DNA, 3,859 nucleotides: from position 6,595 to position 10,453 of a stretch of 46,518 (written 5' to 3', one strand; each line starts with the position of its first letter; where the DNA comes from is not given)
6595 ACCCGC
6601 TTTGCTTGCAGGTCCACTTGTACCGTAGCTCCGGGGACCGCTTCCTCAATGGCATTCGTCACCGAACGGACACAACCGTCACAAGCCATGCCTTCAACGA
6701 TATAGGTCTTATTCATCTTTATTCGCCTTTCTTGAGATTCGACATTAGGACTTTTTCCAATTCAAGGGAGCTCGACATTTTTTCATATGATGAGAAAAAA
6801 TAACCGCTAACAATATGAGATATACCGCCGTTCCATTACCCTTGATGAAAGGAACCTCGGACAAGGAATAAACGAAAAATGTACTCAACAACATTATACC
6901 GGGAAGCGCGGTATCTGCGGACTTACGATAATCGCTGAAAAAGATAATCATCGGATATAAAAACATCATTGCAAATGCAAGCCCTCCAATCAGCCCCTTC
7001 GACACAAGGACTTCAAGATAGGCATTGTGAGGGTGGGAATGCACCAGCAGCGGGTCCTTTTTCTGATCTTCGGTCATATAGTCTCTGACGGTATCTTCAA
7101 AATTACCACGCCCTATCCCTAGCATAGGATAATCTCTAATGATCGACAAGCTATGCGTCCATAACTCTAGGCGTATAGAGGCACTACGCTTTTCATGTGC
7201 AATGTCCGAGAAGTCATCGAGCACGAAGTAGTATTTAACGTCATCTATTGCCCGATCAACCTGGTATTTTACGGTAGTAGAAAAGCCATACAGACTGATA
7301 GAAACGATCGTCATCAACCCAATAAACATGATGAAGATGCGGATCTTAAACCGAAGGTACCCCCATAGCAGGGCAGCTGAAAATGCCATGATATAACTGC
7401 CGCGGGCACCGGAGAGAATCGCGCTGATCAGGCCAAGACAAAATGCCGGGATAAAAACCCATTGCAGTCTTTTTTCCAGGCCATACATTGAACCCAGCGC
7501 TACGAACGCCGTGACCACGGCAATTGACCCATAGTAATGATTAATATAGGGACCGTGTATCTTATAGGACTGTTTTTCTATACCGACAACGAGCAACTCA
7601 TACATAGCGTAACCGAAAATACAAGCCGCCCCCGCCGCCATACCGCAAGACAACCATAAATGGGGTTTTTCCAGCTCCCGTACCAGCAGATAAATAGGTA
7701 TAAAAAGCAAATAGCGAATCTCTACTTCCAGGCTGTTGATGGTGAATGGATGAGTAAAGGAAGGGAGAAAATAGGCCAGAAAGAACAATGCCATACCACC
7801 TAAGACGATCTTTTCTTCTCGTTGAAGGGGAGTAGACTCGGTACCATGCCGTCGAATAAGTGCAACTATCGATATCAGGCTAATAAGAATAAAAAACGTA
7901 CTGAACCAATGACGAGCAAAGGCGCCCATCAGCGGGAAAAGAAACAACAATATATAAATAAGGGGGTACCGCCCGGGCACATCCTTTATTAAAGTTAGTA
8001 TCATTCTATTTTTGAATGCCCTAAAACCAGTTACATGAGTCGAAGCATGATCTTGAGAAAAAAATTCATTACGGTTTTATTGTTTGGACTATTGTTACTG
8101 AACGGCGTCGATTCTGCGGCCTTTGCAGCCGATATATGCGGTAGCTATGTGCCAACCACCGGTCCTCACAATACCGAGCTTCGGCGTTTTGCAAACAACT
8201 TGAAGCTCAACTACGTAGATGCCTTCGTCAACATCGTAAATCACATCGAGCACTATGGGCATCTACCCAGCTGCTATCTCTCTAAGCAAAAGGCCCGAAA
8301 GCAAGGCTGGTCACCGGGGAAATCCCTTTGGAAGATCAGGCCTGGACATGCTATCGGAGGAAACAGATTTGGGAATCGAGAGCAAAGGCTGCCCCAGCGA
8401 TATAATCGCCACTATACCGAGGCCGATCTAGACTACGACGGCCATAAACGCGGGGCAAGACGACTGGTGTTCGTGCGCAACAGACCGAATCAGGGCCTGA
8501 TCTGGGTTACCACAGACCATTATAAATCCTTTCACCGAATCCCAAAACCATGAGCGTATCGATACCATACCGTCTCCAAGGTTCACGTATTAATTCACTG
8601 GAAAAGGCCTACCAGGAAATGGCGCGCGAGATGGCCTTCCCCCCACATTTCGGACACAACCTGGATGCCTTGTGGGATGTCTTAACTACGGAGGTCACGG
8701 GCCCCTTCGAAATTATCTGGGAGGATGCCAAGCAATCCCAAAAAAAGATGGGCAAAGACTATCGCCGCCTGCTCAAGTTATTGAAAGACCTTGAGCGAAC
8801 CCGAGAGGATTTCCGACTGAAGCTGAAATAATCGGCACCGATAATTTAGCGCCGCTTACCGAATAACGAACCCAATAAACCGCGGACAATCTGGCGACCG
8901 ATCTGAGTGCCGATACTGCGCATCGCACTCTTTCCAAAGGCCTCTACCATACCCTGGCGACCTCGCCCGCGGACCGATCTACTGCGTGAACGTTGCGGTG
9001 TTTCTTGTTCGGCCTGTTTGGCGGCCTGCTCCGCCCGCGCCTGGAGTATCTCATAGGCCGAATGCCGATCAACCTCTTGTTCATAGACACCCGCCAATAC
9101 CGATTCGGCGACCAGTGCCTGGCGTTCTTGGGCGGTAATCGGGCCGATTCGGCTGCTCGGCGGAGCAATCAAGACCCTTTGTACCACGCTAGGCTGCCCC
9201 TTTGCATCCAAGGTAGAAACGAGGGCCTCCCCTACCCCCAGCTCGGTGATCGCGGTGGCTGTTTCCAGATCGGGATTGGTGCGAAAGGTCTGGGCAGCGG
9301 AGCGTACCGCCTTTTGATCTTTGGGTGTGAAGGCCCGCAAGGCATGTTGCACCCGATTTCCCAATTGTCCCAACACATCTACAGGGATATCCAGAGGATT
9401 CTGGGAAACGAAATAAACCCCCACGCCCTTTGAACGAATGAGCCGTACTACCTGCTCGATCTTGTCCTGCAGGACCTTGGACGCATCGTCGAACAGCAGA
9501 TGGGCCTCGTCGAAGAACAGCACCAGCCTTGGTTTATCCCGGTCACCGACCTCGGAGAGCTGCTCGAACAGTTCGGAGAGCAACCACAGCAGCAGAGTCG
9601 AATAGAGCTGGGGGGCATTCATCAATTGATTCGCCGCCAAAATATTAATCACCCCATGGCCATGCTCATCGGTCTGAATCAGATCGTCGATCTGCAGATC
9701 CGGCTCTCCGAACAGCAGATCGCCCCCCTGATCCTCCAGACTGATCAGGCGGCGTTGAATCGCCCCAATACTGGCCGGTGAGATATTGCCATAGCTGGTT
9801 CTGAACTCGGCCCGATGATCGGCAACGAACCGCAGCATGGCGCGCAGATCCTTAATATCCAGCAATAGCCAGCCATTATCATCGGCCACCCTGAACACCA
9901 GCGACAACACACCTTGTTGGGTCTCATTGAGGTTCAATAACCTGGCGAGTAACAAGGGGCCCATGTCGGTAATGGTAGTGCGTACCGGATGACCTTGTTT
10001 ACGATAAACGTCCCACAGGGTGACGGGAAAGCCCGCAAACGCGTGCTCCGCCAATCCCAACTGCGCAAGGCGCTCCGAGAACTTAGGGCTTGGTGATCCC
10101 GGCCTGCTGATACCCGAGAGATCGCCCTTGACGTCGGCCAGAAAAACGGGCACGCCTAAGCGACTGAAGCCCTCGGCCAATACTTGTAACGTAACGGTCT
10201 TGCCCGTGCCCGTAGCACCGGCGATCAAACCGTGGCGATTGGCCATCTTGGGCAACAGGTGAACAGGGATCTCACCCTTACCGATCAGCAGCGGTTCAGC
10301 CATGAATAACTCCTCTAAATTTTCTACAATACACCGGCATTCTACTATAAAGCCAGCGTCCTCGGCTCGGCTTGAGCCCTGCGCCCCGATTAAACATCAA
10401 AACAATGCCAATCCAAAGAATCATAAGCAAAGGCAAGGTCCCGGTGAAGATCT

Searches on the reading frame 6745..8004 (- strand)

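Call 57: search_protein_families(library=pfam, proteins=[window:6745-8004:-], max_evalue=0.00001)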
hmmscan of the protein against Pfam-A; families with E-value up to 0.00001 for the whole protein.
window:6745-8004:- (419 aa): 1 family
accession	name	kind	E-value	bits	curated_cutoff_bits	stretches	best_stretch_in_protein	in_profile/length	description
PF04932.20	Wzy_C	-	5.5e-22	78.6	31.7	1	187-344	2-148/149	O-Antigen ligase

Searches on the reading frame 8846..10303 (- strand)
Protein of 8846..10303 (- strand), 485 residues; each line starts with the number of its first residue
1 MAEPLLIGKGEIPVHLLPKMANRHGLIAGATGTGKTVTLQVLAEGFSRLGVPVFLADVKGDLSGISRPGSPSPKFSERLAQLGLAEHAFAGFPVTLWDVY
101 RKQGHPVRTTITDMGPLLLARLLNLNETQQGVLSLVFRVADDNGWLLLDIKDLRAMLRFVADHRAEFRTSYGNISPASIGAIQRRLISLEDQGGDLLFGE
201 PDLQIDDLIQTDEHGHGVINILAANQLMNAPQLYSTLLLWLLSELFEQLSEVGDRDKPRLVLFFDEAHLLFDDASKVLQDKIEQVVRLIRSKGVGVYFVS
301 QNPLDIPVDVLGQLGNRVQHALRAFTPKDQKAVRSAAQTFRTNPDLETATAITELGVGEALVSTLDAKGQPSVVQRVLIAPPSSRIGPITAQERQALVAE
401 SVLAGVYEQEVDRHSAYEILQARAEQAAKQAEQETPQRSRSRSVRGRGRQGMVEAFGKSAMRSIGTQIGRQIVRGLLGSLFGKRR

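Call 57: search_protein_families(library=pfam, proteins=[window:8846-10303:-], max_evalue=0.00001)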
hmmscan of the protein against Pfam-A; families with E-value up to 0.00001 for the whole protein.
window:8846-10303:- (485 aa): 2 families
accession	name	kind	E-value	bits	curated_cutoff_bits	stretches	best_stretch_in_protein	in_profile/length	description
PF05872.18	HerA_C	-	4.2e-224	745.3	22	1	11-485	10-502/502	Helicase HerA-like C-terminal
PF01935.23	DUF87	-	1.7e-09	38.5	23.2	1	7-221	7-198/220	Helicase HerA, central domain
